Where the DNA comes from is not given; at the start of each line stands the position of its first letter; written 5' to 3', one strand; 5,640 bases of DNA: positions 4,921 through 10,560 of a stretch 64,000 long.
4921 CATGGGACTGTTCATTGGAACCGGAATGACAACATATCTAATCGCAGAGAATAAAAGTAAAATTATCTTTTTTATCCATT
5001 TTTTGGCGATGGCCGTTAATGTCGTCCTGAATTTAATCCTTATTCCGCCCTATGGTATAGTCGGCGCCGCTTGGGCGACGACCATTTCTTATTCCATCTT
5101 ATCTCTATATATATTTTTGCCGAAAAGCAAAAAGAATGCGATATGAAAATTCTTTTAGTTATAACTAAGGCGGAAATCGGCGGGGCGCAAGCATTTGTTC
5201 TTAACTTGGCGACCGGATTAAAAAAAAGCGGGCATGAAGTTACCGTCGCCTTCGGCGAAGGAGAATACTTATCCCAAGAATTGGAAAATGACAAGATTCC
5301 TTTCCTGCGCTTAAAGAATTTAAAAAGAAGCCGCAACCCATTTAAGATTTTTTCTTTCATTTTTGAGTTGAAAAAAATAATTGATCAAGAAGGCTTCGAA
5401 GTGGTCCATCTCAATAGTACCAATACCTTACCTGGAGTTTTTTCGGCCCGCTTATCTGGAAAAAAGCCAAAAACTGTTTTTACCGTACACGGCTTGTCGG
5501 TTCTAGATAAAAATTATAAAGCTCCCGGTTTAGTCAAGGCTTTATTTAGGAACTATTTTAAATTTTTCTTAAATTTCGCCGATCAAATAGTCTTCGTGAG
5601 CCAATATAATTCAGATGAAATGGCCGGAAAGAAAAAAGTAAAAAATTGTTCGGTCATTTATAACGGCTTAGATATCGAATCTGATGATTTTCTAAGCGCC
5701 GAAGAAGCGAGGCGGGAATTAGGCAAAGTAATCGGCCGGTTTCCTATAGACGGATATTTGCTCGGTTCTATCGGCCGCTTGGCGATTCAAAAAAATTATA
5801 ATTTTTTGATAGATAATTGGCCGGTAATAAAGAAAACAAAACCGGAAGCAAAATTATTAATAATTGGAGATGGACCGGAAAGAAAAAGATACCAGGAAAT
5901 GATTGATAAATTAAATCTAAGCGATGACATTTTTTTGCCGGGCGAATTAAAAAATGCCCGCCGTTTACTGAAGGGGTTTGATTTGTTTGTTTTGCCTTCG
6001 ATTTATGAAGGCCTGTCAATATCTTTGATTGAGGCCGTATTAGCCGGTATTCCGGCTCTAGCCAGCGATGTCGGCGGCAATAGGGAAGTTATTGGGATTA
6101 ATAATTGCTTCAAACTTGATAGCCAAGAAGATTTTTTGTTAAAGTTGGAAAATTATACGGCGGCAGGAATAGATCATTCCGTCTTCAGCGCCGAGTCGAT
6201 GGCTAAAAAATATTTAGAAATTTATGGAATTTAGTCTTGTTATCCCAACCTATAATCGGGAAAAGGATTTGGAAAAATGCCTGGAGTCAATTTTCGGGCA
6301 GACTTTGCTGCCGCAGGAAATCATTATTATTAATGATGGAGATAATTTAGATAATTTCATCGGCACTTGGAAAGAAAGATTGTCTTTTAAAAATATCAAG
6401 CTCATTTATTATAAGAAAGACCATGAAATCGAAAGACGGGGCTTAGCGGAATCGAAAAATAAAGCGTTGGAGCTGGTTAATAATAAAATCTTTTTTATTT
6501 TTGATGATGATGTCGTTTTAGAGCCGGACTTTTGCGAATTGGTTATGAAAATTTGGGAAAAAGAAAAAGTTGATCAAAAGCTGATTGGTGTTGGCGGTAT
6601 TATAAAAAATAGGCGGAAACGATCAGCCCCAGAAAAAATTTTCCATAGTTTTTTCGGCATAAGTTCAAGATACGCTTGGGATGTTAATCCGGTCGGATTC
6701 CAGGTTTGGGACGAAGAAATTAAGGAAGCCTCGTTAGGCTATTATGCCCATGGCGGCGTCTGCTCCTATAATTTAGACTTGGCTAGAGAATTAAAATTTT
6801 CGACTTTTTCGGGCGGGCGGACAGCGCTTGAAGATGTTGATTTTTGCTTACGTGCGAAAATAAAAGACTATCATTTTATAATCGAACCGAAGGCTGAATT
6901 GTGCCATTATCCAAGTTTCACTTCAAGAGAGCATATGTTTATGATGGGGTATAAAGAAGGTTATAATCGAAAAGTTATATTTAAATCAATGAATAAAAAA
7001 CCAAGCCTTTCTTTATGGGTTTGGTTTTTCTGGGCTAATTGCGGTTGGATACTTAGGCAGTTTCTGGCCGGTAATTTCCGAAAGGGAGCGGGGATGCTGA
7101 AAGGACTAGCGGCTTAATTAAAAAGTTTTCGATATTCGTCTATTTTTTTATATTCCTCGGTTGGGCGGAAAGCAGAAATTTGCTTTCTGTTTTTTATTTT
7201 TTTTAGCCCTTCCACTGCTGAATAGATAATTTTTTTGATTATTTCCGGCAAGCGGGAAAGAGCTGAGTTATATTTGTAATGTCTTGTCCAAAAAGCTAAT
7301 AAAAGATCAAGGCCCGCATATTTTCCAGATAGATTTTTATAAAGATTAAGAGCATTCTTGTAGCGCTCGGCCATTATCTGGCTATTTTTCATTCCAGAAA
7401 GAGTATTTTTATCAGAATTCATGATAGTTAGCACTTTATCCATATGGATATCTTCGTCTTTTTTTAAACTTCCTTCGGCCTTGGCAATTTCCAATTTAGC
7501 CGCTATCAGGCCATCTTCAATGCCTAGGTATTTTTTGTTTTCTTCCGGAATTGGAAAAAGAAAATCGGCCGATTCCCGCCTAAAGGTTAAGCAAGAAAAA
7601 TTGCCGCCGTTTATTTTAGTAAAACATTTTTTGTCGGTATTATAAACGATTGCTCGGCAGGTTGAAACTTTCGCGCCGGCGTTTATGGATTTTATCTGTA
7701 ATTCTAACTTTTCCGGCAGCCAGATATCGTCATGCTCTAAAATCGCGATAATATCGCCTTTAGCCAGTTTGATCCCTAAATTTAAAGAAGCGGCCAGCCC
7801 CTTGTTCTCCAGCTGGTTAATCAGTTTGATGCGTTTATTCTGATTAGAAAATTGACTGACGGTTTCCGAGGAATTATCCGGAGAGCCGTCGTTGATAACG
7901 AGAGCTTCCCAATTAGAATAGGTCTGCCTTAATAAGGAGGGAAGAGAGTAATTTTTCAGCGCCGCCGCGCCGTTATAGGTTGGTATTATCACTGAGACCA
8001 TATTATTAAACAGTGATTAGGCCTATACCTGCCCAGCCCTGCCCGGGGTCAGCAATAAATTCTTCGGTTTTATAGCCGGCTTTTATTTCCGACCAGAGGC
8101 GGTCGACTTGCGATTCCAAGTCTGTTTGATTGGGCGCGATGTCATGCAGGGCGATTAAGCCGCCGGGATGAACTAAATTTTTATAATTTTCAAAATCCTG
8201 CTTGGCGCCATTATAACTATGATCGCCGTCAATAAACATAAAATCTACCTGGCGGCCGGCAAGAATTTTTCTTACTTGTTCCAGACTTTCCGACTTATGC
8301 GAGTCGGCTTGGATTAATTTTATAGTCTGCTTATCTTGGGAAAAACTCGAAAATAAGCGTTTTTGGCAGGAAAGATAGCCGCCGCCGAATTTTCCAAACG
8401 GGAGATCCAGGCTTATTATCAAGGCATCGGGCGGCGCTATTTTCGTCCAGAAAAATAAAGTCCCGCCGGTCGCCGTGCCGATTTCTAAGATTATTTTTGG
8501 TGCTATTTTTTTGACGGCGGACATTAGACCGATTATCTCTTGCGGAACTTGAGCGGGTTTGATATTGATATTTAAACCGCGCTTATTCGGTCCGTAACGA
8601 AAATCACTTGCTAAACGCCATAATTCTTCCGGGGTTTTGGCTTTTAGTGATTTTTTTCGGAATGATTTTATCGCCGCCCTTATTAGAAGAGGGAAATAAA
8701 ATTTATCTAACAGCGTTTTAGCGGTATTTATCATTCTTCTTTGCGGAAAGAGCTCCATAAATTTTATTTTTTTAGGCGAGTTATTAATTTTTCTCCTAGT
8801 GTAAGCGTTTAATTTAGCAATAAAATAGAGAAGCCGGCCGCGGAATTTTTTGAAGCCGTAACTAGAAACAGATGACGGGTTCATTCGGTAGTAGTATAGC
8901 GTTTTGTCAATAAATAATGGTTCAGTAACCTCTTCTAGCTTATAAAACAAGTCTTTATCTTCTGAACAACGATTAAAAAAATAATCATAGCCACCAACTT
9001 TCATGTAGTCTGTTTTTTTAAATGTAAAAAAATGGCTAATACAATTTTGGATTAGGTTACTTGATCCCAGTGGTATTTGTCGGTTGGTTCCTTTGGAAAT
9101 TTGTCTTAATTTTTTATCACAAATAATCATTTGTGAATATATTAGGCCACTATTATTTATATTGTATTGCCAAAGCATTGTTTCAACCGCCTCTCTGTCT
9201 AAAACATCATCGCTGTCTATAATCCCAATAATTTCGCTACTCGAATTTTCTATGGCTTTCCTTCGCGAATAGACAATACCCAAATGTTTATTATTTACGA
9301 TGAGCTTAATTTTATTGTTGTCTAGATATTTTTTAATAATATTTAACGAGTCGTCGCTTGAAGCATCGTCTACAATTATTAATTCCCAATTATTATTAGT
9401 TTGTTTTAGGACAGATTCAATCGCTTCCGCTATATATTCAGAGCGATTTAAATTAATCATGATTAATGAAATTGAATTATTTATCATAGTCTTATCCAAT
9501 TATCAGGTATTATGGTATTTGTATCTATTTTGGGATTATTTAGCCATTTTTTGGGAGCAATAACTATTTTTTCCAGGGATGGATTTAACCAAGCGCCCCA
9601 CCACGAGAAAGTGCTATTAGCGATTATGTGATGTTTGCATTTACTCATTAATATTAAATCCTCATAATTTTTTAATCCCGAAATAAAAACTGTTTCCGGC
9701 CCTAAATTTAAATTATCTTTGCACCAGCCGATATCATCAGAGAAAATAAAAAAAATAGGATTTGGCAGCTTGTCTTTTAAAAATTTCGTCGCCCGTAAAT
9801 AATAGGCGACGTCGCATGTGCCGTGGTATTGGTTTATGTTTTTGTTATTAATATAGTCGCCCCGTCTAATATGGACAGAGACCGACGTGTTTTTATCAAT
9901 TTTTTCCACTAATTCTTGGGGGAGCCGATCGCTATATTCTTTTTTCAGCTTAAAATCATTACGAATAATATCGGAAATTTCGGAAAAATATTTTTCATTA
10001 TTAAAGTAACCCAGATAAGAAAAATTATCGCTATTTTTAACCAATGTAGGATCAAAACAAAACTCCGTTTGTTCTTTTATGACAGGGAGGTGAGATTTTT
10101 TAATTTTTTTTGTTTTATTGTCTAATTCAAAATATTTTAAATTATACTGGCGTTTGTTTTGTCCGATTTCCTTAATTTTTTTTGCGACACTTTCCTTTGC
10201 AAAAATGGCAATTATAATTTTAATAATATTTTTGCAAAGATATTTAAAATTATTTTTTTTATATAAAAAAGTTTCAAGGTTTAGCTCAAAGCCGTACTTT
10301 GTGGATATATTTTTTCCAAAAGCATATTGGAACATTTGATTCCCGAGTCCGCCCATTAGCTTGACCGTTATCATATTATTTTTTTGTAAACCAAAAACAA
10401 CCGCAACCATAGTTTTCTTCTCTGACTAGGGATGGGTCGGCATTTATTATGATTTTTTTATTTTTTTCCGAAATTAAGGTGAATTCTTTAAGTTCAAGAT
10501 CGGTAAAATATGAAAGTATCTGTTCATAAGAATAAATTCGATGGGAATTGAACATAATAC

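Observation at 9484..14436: RmlD-like/GDP-mannose-3,5-epimerase fusion in the same locus as a GT11 enzyme: possible L-galactose (or unusual 6-deoxy-L-hexose) glycan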

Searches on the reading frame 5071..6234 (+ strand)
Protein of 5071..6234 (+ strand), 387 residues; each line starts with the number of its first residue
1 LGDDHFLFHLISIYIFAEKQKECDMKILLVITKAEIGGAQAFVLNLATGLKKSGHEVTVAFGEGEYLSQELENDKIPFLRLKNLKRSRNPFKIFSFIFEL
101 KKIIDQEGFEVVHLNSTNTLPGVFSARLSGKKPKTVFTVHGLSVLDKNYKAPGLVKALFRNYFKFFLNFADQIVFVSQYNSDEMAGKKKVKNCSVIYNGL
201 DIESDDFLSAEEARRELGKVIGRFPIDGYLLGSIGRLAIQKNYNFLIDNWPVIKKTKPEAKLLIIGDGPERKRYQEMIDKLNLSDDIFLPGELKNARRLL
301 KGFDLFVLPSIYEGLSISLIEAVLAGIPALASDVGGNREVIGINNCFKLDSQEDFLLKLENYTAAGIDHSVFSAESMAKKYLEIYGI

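Call 11: search_protein_families(library=ncbifam, proteins=[window:5071-6234:+], max_evalue=0.00001)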
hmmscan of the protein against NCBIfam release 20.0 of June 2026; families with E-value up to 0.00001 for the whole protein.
window:5071-6234:+ (387 aa): 26 families (the best 25 are shown)
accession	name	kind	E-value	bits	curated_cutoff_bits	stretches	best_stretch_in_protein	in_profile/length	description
TIGR03088.1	stp2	hypoth_equivalog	1.3e-31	110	409.05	1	26-343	3-313/374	TIGR03088 family PEP-CTERM/XrtA system glycosyltransferase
NF050063.1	ProtGlycPglJ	equivalog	5.8e-20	71.8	500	1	30-344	7-308/363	N-acetylgalactosamine-N,N'-diacetylbacillosaminyl-diphospho-undecaprenol 4-alpha-N-acetylgalactosaminyltransferase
TIGR03999.1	thiol_BshA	equivalog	9.7e-20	70.8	273.7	1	91-342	67-312/375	N-acetyl-alpha-D-glucosaminyl L-malate synthase BshA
TIGR04047.1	MSMEG_0565_glyc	hypoth_equivalog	1.6e-16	60.4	259.85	1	42-346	17-320/373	MSMEG_0565 family glycosyltransferase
TIGR02149.1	glgA_Coryne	subfamily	4.6e-16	58.9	302.4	1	37-380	16-361/391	glycogen synthase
NF047684.1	TeichurnBiosyTuaC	equivalog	7.8e-16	58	550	1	152-346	148-333/391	teichuronic acid biosynthesis protein TuaC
TIGR04157.1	glyco_rSAM_CFB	subfamily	2.6e-14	53.1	400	1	154-345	155-343/406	TIGR04157 family glycosyltransferase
NF041876.1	EPS_EpsE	equivalog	3.4e-14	52.9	400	1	231-341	217-334/389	exopolysaccharide biosynthesis GT4 family glycosyltransferase EpsE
NF011726.0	PRK15179.1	equivalog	1.5e-12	46.7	733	1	92-341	384-630/694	Vi polysaccharide biosynthesis protein TviE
NF049988.1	MGlcDAGSynMgs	equivalog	6.6e-12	45.5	400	1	33-330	11-317/398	alpha-monoglucosyldiacylglycerol synthase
NF038011.1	PelF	equivalog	1.1e-11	44.5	100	1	164-341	252-422/489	GT4 family glycosyltransferase PelF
TIGR04063.1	stp3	hypoth_equivalog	2.2e-11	43.3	442.05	1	170-344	158-336/397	TIGR04063 family PEP-CTERM/XrtA system glycosyltransferase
NF007396.0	PRK09922.1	equivalog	1.5e-10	40.5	385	1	234-362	188-323/361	lipopolysaccharide 1,6-galactosyltransferase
TIGR02918.1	TIGR02918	equivalog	2.9e-10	39.5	574.6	1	233-341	324-432/500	accessory Sec system glycosyltransferase GtfA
NF038295.1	EPS_HpsP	equivalog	5.2e-10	38.9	550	1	37-333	14-318/388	hormogonium polysaccharide biosynthesis glycosyltransferase HpsP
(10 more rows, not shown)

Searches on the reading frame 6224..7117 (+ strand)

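Call 3: search_protein_families(library=pfam, proteins=[window:6224-7117:+], max_evalue=0.001)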
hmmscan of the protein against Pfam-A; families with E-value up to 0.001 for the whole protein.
window:6224-7117:+ (297 aa): 2 families
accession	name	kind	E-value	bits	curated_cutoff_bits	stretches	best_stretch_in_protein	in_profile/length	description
PF00535.33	Glycos_transf_2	-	3e-20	73.2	23.3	1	4-138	1-130/168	Glycosyl transferase family 2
PF13641.12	Glyco_tranf_2_3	-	1.1e-08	35.8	27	1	3-146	3-132/230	Glycosyltransferase like family 2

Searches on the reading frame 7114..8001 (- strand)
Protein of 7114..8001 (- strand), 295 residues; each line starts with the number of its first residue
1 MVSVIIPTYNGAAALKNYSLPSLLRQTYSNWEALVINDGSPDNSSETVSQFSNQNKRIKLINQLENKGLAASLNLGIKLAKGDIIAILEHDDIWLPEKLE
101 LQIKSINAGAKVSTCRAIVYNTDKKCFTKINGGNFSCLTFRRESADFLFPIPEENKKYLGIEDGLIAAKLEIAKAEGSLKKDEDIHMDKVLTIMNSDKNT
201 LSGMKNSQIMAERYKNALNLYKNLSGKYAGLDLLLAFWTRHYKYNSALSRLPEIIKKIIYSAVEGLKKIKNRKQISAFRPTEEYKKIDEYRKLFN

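Call 3: search_protein_families(library=pfam, proteins=[window:7114-8001:-], max_evalue=0.001)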
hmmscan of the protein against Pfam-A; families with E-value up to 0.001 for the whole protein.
window:7114-8001:- (295 aa): 3 families
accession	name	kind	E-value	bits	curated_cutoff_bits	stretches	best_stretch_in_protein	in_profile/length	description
PF00535.33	Glycos_transf_2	-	1.3e-30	107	23.3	1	3-124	1-122/168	Glycosyl transferase family 2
PF10111.15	Glyco_tranf_2_2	-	1.9e-11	44.4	27.3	1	3-107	1-107/276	Glycosyltransferase like family 2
PF13641.12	Glyco_tranf_2_3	-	6.1e-07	30.1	27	1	2-111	3-117/230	Glycosyltransferase like family 2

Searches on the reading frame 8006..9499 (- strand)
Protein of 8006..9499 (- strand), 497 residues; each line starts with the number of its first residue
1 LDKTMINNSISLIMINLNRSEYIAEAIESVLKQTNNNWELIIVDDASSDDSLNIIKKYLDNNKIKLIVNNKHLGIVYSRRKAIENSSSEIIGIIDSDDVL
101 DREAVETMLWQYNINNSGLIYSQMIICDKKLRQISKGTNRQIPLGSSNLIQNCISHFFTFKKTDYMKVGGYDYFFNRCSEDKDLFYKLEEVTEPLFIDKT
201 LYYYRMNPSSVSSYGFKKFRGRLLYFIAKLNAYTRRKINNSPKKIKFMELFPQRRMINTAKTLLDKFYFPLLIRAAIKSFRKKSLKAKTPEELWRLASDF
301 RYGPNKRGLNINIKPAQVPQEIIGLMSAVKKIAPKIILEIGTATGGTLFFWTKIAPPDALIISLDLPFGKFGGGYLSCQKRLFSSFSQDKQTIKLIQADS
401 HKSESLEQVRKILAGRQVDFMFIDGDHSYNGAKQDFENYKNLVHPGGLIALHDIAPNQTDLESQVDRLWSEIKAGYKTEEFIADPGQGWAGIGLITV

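Call 3: search_protein_families(library=pfam, proteins=[window:8006-9499:-], max_evalue=0.001)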
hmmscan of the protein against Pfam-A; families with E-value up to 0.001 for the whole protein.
window:8006-9499:- (497 aa): 6 families
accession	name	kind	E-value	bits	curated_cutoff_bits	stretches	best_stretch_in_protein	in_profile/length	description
PF00535.33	Glycos_transf_2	-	4.1e-27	95.6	23.3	1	11-147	1-132/168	Glycosyl transferase family 2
PF13578.12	Methyltransf_24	-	2.4e-13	51.3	26.3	1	338-454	1-105/105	Methyltransferase domain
PF04989.18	RMNT_CmcI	-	4e-13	50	23.2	1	312-471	11-165/206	Rhamnosyl O-methyltransferase/CmcI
PF10111.15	Glyco_tranf_2_2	-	3.6e-11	43.5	27.3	1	16-249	8-261/276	Glycosyltransferase like family 2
PF13641.12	Glyco_tranf_2_3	-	1.1e-07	32.6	27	1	10-105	3-104/230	Glycosyltransferase like family 2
PF01596.23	Methyltransf_3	-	4.4e-05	23.3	22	1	329-453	40-154/204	O-methyltransferase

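Call 4: search_protein_families(library=ncbifam, proteins=[window:8006-9499:-], max_evalue=0.001)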
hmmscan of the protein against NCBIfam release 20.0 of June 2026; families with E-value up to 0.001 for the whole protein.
window:8006-9499:- (497 aa): 16 families
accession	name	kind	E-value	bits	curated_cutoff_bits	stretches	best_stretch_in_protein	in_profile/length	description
NF047683.1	TeichurnBiosyTuaG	equivalog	2.9e-20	73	400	1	7-220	5-219/252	teichuronic acid biosynthesis protein TuaG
NF053739.1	GlytfEpsEBac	equivalog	6.6e-18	64.6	450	1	10-188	3-185/265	glycosyltransferase EpsE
NF041394.1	GtaseAglG_Halo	equivalog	5.5e-15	55.4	440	1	12-116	7-111/304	glucosyl-dolichyl phosphate glucuronosyltransferase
TIGR04017.1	WcaA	equivalog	4e-14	52.9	495.75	1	7-265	4-262/279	colanic acid biosynthesis glycosyltransferase WcaA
TIGR03937.1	PgaC_IcaA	equivalog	6e-14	51.8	422.3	1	8-114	45-152/407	poly-beta-1,6-N-acetyl-D-glucosamine synthase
NF041875.1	EPS_EpsD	equivalog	1e-13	51.4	370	1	10-204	1-206/325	exopolysaccharide biosynthesis glycosyltransferase EpsD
NF007453.0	PRK10018.1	equivalog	3e-13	50.1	382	1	7-264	5-262/280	colanic acid biosynthesis glycosyltransferase WcaA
NF050050.1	ProtGlycPglI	equivalog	5.1e-13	49.1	500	1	9-218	3-215/306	GalNAc(5)-diNAcBac-PP-undecaprenol beta-1,3-glucosyltransferase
NF007482.0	PRK10073.1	equivalog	1e-12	47.7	423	1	7-109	5-107/334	glycosyltransferase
NF038302.1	EPS_HpsE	equivalog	2e-12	46.7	300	1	21-106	14-105/307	hormogonium polysaccharide biosynthesis glycosyltransferase HpsE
NF038299.1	EPS_HpsN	equivalog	2e-07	30.3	425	1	9-115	2-109/317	hormogonium polysaccharide biosynthesis glycosyltransferase HpsN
TIGR03111.1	glyc2_xrt_Gpos1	hypoth_equivalog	8.9e-07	28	363.95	1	9-137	50-181/439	TIGR03111 family XrtG-associated glycosyltransferase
TIGR03965.1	mycofact_glyco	equivalog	3.2e-06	26.3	280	1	9-113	75-180/467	mycofactocin biosynthesis glycosyltransferase MftF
TIGR04242.1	nodulat_NodC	equivalog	1.2e-05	24.5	550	1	20-128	61-172/395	chitooligosaccharide synthase NodC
TIGR04283.1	glyco_like_mftF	equivalog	4e-05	23.3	182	1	10-200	1-181/221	TIGR04283 family arsenosugar biosynthesis glycosyltransferase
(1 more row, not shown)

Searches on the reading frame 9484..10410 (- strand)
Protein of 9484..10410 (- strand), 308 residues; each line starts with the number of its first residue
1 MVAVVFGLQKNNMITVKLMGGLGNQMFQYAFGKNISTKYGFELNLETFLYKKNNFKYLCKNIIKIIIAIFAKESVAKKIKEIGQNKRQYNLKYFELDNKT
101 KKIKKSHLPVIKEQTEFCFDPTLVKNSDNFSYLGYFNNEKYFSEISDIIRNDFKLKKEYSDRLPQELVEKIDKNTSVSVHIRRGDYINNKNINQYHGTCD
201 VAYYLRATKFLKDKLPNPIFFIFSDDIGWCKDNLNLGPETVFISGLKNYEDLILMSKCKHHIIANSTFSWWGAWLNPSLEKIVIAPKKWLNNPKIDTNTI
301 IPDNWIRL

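Call 3: search_protein_families(library=pfam, proteins=[window:9484-10410:-], max_evalue=0.001)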
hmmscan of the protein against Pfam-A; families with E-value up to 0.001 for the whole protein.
window:9484-10410:- (308 aa): 1 family
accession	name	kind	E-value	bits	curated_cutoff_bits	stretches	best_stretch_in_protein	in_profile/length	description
PF01531.22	Glyco_transf_11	-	5.7e-39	134.6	23.9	1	10-306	29-295/298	Glycosyl transferase family 11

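Call 4: search_protein_families(library=ncbifam, proteins=[window:9484-10410:-], max_evalue=0.001)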
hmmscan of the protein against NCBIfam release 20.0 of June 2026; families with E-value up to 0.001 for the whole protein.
window:9484-10410:- (308 aa): 0 families
